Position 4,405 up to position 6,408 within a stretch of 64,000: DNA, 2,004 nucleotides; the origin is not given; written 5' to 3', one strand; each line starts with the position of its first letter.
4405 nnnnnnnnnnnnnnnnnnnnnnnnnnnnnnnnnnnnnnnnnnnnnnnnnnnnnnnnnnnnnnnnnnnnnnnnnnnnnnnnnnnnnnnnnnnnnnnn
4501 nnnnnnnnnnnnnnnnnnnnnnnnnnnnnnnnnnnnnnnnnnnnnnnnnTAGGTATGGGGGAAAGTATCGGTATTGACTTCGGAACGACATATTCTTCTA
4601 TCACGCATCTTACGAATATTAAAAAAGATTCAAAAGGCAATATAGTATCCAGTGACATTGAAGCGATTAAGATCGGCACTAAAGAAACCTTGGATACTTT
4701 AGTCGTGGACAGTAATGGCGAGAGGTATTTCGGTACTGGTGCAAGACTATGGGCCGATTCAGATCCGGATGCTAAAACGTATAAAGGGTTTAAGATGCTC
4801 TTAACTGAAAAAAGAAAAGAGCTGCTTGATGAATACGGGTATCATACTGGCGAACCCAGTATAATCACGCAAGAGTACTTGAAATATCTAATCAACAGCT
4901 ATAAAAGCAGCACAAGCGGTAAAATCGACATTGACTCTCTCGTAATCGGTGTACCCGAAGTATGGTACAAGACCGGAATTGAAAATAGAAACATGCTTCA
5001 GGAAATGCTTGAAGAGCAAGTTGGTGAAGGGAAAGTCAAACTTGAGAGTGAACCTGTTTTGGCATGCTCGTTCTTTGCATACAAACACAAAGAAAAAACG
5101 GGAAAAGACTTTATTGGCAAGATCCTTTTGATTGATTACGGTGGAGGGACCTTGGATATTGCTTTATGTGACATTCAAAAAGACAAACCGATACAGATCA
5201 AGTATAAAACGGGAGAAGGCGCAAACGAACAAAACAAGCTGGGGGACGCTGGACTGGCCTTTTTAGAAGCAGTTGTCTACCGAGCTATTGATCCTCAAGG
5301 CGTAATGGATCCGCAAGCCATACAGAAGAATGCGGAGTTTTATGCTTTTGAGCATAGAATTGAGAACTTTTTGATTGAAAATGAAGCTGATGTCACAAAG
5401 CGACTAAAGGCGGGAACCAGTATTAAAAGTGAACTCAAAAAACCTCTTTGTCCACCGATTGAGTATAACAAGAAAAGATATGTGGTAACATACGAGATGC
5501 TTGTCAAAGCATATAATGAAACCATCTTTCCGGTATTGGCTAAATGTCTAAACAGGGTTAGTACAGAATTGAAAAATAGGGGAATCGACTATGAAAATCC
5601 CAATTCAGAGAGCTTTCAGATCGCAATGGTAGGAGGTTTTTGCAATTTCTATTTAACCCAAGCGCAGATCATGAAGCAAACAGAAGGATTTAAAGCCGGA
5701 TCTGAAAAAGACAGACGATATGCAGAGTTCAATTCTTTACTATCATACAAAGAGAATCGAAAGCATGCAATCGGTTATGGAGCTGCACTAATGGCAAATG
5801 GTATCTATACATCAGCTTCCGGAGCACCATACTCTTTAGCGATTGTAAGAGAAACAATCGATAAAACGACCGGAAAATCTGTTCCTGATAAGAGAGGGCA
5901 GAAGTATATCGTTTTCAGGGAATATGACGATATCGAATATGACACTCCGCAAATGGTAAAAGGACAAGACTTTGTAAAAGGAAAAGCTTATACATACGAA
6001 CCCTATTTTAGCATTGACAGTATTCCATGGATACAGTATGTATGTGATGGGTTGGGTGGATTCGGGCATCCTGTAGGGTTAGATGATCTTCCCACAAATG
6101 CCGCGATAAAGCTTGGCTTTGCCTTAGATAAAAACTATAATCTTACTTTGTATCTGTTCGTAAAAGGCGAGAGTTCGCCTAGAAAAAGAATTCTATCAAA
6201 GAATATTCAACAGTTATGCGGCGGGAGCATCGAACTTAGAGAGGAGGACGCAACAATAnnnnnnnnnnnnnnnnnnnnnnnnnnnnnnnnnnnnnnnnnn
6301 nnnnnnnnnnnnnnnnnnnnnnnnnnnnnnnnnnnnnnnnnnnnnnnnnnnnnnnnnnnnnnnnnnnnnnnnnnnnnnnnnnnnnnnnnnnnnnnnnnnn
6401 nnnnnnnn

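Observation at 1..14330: Hsp70-centred operon of coiled-coil, zinc-ribbon, protease and HerA/FtsK proteins: candidate uncharacterised NTP-dependent conflict system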

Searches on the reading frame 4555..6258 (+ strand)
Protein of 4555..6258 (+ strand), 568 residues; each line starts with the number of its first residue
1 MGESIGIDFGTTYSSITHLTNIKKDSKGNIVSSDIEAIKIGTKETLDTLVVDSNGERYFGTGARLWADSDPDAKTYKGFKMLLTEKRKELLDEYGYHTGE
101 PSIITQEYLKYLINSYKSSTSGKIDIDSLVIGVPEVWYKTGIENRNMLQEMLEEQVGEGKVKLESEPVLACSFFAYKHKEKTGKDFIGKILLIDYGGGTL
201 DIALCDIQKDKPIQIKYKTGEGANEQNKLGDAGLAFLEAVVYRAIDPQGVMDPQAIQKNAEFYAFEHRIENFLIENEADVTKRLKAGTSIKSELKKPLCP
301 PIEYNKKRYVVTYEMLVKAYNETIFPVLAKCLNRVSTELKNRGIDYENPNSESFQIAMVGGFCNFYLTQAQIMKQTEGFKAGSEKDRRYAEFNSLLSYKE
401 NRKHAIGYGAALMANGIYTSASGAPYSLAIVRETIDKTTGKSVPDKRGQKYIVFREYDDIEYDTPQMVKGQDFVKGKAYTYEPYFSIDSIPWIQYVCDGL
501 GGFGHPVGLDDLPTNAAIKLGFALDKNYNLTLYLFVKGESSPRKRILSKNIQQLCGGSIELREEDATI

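Call 6: search_protein_families(library=pfam, max_evalue=0.01, proteins=[window:4555-6258:+])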
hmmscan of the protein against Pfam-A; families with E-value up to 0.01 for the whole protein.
window:4555-6258:+ (568 aa): 1 family
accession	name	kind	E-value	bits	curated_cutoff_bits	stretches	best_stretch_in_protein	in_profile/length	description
PF06723.19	MreB_Mbl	-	0.0026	17.1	27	1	104-205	73-162/327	MreB/Mbl protein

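Call 8: search_protein_families(library=padloc, max_evalue=0.01, proteins=[window:4555-6258:+])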
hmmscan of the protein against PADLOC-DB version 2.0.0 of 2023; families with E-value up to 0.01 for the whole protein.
window:4555-6258:+ (568 aa): 0 families

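Call 9: search_protein_families(library=ncbifam, max_evalue=0.01, proteins=[window:4555-6258:+])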
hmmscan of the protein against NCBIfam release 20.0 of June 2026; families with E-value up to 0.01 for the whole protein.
window:4555-6258:+ (568 aa): 4 families
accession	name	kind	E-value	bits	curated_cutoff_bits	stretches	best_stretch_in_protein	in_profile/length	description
NF002399.0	PRK01433.1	equivalog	0.00019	20.1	743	1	4-210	21-215/595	Fe-S protein assembly chaperone HscA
NF001413.0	PRK00290.1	equivalog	0.0004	18.8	648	0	188-221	184-216/625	molecular chaperone DnaK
TIGR02350.1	prok_dnaK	equivalog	0.0014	17.1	822.55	0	188-221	183-215/596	molecular chaperone DnaK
NF003520.0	PRK05183.1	subfamily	0.0054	15.2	620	0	276-373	261-354/621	Fe-S protein assembly chaperone HscA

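Call 10: find_homologous_proteins(query=window:4555-6258:+)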
Query window:4555-6258:+ (568 aa): 465 proteins with E <= 0.001 among 8000 candidates; the best 120 are listed.
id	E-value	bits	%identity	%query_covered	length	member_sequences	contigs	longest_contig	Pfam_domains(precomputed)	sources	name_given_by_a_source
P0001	0.0e+0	1289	100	100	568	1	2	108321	-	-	-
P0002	1.3e-118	415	41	98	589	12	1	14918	-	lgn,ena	-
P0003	1.3e-112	395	55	65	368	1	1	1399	PF00012.27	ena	-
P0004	9.3e-111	389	43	98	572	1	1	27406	PF00012.27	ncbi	-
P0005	8.9e-109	382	43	98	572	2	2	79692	PF00012.27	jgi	jgi:molecular chaperone DnaK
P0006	2.0e-107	378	41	98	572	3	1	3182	PF00012.27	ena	-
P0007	1.9e-101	358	40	98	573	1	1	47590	-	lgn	-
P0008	2.4e-97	345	41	85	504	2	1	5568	-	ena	-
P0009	2.3e-92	328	36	98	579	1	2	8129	PF00012.27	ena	-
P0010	7.7e-86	307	34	99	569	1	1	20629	-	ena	-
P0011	1.8e-81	292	35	99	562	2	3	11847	PF00012.27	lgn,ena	-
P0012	6.3e-81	290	34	99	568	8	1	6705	-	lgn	-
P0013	7.0e-79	284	34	99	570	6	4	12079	PF00012.27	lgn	-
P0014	8.2e-79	283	34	99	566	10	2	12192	PF00012.27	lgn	-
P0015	9.9e-78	280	34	98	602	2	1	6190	-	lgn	-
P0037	1.4e-71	260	35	94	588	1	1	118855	PF00012.27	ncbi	-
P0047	1.5e-70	256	35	99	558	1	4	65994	PF00012.27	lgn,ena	-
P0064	9.8e-67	244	34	93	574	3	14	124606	-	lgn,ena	-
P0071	4.7e-64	235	32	99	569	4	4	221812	PF00012.27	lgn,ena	-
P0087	4.5e-58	215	36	75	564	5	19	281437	-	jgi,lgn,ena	-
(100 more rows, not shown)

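Call 11: find_encoding_contigs(protein=P0001, flank=10000, max_places=3)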
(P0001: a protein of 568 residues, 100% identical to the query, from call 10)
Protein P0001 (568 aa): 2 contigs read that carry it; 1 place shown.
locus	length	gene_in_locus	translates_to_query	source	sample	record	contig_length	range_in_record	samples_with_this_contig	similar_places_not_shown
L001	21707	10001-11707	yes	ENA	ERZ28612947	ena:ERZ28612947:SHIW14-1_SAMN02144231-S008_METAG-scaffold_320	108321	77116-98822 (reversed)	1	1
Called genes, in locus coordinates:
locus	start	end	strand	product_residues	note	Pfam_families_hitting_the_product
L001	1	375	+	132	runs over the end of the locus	PF18908:DUF5663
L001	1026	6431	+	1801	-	PF00004:AAA, PF05496:RuvB_N (faint), PF07728:AAA_5 (faint), PF17866:AAA_lid_6, PF00004:AAA, PF17866:AAA_lid_6, PF00089:Trypsin, PF13365:Trypsin_2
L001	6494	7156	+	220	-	-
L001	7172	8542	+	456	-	-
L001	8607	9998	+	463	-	-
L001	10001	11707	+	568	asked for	-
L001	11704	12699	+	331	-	-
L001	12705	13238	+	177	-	-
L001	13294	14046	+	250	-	-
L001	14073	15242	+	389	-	PF03143:GTP_EFTU_D3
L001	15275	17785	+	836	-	PF01935:DUF87 (weak)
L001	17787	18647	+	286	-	-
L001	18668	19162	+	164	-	-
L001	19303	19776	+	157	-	PF13353:Fer4_12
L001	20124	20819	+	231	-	-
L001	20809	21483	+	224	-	-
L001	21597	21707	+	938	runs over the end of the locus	PF18908:DUF5663, PF19789:DUF6273, PF25390:WD40_RLD, PF13540:RCC1_2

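Call 12: find_encoding_contigs(protein=P0005, flank=10000, max_places=2)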
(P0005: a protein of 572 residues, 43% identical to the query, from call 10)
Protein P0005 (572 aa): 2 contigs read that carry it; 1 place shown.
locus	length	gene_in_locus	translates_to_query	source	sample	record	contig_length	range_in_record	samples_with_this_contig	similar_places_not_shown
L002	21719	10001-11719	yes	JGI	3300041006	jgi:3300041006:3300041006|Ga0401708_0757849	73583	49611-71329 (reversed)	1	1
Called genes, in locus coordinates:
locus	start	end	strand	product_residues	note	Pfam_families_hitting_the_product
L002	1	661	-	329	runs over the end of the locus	PF13280:WYL (weak), PF25583:WCX (weak)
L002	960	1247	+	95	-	PF13560:HTH_31, PF12844:HTH_19, PF01381:HTH_3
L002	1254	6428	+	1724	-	PF00004:AAA, PF01078:Mg_chelatase (faint), PF05496:RuvB_N (faint), PF17866:AAA_lid_6, PF00004:AAA, PF17866:AAA_lid_6, PF00089:Trypsin (weak), PF13365:Trypsin_2, +2 more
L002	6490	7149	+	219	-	-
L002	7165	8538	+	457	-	-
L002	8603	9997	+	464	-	-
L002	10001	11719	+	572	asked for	PF00012:HSP70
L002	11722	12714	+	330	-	-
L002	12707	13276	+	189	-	-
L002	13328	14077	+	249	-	-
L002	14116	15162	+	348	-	PF03144:GTP_EFTU_D2, PF03143:GTP_EFTU_D3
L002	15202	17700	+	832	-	PF01580:FtsK_SpoIIIE (weak), PF01935:DUF87, PF05872:HerA_C (faint)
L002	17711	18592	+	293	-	-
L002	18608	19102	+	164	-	-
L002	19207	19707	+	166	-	PF13353:Fer4_12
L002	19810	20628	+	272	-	-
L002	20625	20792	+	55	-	PF18908:DUF5663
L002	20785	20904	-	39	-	-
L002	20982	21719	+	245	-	-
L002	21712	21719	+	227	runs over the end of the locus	-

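Call 13: find_encoding_contigs(protein=P0037, flank=10000, max_places=2)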
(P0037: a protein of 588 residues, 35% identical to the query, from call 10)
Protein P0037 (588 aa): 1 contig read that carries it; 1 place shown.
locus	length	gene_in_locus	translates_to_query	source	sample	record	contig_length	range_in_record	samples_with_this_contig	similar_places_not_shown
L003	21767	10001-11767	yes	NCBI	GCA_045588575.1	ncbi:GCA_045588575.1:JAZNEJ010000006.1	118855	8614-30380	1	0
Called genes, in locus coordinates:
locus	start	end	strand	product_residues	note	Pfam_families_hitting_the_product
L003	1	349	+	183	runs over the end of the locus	PF01841:Transglut_core, PF04473:DUF553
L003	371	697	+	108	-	-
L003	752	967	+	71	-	-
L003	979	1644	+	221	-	-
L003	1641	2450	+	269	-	PF02384:N6_Mtase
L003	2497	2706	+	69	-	-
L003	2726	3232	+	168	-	-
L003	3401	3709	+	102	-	-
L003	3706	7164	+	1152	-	PF05673:DUF815 (faint), PF01078:Mg_chelatase (faint), PF00004:AAA, PF17866:AAA_lid_6, PF00004:AAA, PF17866:AAA_lid_6, PF00089:Trypsin, PF13365:Trypsin_2, +5 more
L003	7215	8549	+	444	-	-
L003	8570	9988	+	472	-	-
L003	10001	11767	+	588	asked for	PF00012:HSP70 (faint)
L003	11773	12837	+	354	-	-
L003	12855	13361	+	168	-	-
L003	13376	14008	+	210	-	PF13353:Fer4_12, PF04055:Radical_SAM (weak)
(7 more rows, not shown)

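Call 14: find_encoding_contigs(protein=P0071, flank=10000, max_places=2)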
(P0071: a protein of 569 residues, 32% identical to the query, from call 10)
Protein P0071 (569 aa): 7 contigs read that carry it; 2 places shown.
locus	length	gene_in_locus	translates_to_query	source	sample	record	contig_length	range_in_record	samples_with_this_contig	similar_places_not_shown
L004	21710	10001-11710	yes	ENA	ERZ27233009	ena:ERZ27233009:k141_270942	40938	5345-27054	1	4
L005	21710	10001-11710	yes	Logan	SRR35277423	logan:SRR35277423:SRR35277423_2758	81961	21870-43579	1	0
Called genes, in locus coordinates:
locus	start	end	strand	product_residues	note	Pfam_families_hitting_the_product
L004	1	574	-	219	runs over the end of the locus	PF08123:DOT1, PF13847:Methyltransf_31 (weak), PF13649:Methyltransf_25 (weak)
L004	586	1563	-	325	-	-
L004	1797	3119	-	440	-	PF04055:Radical_SAM, PF13353:Fer4_12 (weak)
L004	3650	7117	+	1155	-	PF13238:AAA_18 (faint), PF05496:RuvB_N (faint), PF00004:AAA (weak), PF17866:AAA_lid_6, PF00004:AAA, PF17866:AAA_lid_6 (weak), PF00089:Trypsin, PF13365:Trypsin_2, +1 more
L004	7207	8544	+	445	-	-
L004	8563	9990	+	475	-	-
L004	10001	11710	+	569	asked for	PF00012:HSP70 (weak)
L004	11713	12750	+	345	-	-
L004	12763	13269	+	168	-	-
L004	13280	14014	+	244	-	-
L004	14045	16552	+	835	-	PF01935:DUF87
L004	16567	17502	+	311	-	-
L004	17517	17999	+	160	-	-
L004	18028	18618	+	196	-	PF13353:Fer4_12, PF04055:Radical_SAM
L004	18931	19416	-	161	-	PF06908:YpsA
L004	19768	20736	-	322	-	PF00145:DNA_methylase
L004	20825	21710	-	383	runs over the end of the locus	PF20731:RE_NgoFVII_C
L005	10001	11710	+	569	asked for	PF00012:HSP70 (weak)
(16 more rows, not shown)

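Call 15: find_encoding_contigs(protein=P0087, flank=10000, max_places=2)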
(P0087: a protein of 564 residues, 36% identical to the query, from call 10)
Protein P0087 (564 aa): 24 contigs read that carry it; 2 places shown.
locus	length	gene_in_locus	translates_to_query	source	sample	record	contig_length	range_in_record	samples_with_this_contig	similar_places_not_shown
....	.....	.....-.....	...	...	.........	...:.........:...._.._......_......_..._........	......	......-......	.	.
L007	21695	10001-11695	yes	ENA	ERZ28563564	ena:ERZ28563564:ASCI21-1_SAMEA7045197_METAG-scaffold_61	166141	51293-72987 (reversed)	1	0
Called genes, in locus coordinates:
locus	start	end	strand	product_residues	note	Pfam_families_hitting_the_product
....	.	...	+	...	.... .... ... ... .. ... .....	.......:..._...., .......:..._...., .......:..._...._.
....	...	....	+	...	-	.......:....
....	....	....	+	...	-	-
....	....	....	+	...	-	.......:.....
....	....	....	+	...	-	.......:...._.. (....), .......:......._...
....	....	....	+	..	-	-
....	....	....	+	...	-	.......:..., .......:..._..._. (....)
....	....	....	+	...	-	-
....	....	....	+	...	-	-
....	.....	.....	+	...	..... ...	-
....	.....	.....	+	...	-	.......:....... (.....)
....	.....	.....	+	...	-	-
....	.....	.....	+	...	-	-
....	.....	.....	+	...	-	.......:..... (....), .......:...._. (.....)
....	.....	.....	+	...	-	-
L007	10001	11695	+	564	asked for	-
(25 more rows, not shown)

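Call 23: find_related_loci(query=A1, collection=genome_contigs, flank=10000)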
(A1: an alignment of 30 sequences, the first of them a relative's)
Query A1 (568 aa) in genome_contigs; peptide patterns used: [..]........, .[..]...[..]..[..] (x = any residue, [..] = any of these).
261 stretches matched a pattern; 195 encode a relative of the query (tblastn E <= 1e-3); the best 80 are kept; 80 distinct loci.
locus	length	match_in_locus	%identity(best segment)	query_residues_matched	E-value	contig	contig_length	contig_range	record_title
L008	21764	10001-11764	41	1-564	2e-124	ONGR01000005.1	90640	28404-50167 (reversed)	uncultured Clostridiales bacterium isolate RUG294 genome assembly, contig: scaffold_146, whole genome shotgun sequence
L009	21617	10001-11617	35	1-533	4e-78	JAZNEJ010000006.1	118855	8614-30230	MAG: Eubacteriales bacterium isolate T1900044722_TS20190188.MAGScoT_cleanbin_000005 SGB_1910_k141_1854704, whole genome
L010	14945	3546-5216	33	1-562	6e-75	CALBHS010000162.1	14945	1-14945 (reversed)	MAG TPA_asm: uncultured Clostridia bacterium isolate SRR1747043_bin.37_CONCOCT_v1.1_MAG genome assembly, contig: ERZ8082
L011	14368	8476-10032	33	5-536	3e-73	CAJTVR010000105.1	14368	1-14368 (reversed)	MAG TPA_asm: uncultured Eubacterium sp. isolate MGBC117467 genome assembly, contig: MGBC117467.105, whole genome shotgun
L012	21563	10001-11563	32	4-533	3e-68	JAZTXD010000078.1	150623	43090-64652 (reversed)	MAG: Candidatus Flemingiibacterium sp. isolate T1900045331_YK20190020.MAGScoT_cleanbin_000017 SGB_6526_k141_890062, whol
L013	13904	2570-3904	32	4-471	4e-67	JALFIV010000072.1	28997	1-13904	MAG: Clostridiales bacterium isolate SUG720 k141_7177419, whole genome shotgun sequence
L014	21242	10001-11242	34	4-430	5e-62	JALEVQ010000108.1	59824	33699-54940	MAG: Robinsoniella sp. isolate SUG377 k141_6767581, whole genome shotgun sequence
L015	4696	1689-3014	32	4-465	1e-59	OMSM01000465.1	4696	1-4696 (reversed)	uncultured Lachnospiraceae bacterium isolate RUG830 genome assembly, contig: k87_36912932, whole genome shotgun sequence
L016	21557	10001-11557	29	4-534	1e-59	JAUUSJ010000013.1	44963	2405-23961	MAG: Blautia sp. isolate N1171.6 NODE_279_length_44963_cov_43.264875, whole genome shotgun sequence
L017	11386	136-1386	32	4-430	1e-59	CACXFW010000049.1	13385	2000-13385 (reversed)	MAG: uncultured Lachnospiraceae bacterium isolate RUG11222 genome assembly, contig: RUG11222_asm_49, whole genome shotgu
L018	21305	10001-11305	33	4-442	6e-59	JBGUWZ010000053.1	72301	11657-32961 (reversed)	MAG: Lachnospiraceae bacterium isolate ruminal_MAG_65 ruminal_MAG_65_contig_0053, whole genome shotgun sequence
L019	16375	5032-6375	31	4-465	1e-58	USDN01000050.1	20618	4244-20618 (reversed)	uncultured Blautia sp. isolate UMGS1622 genome assembly, contig: NODE_1783_length_20618_cov_7.427904, whole genome shotg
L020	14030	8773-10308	31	4-534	2e-58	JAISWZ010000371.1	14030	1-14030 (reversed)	MAG: Clostridiales bacterium isolate Nc350_bin154 k119_3835702, whole genome shotgun sequence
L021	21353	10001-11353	32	4-438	4e-58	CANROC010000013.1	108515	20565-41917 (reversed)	MAG: uncultured Oscillospiraceae bacterium isolate Lapin-020__bin26 genome assembly, contig: Lapin-020__NODE_112_length_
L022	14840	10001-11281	33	4-443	1e-57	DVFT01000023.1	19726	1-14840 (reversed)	MAG TPA_asm: Candidatus Limivivens merdigallinarum isolate ChiSjej3B21-11622 ChiSjej3B21M5__C25366_L19726_SRR6323095, wh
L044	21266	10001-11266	30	4-430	7e-52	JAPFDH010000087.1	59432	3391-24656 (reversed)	MAG: Lachnospiraceae bacterium isolate bin_3_DannyCat k141_30545, whole genome shotgun sequence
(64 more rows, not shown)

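Call 31: search_protein_families(library=pfam, max_evalue=0.001, proteins=[L044:8126-9952:+, L044:11710-12792:+, L044:12810-13310:+, L044:13383-13850:+, L044:13877-14986:+, L044:15002-15622:+, L044:15697-16947:+, L044:16964-17968:+, L044:18027-19535:+, L044:19564-20616:+])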
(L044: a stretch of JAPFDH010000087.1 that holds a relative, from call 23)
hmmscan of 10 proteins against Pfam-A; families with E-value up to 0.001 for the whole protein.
L044:8126-9952:+ (609 aa): 0 families

L044:11710-12792:+ (361 aa): 0 families

L044:12810-13310:+ (167 aa): 0 families

L044:13383-13850:+ (156 aa): 0 families

L044:13877-14986:+ (370 aa): 0 families

L044:15002-15622:+ (207 aa): 0 families

L044:15697-16947:+ (417 aa): 8 families
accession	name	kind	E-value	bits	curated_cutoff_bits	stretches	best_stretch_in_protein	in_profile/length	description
PF00004.35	AAA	-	5.5e-31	108.2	21.2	1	172-298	2-125/131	ATPase family associated with various cellular activities (AAA)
PF13173.12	AAA_14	-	1.7e-07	31.7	27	1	172-242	6-74/129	AAA domain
PF20720.3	nSTAND3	-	3.1e-05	24.2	27.2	1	161-213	10-55/155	Novel STAND NTPase 3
PF07728.20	AAA_5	-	3.2e-05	24.4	22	1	172-243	3-79/139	AAA domain (dynein-related subfamily)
PF01637.24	ATPase_2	-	8.5e-05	22.9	33.2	0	155-213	7-67/225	ATPase domain predominantly from Archaea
PF07724.20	AAA_2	-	0.00014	22.4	27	1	168-252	3-97/166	AAA domain (Cdc48 subfamily)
PF13191.12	AAA_16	-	0.00066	20.6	32.6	0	154-196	7-52/167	AAA ATPase domain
PF12775.13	AAA_7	-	0.00078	19.5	25.8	0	165-206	30-71/181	P-loop containing dynein motor region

L044:16964-17968:+ (335 aa): 2 families
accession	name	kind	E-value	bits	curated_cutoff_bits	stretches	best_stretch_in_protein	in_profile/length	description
PF00004.35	AAA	-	6.2e-07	30.4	21.2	1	63-178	2-118/131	ATPase family associated with various cellular activities (AAA)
PF13191.12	AAA_16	-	0.00029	21.8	32.6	0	57-80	22-45/167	AAA ATPase domain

L044:18027-19535:+ (503 aa): 1 family
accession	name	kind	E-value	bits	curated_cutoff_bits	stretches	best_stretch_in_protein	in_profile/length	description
PF02493.26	MORN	-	2.2e-32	109.4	22.5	3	470-492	1-23/23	MORN repeat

L044:19564-20616:+ (351 aa): 4 families
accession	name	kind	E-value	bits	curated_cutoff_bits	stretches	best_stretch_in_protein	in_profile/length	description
PF12833.13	HTH_18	-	6.5e-20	71.6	33.6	1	242-320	1-79/80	Helix-turn-helix domain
PF00165.29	HTH_AraC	-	2e-13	50.5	26.6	1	284-320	7-42/42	Bacterial regulatory helix-turn-helix proteins, AraC family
PF02311.25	AraC_binding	-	1.1e-06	28.8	21.1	1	71-136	18-81/135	AraC-like ligand binding domain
PF07883.17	Cupin_2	-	0.00018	21.6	27.2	1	71-112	13-54/70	Cupin domain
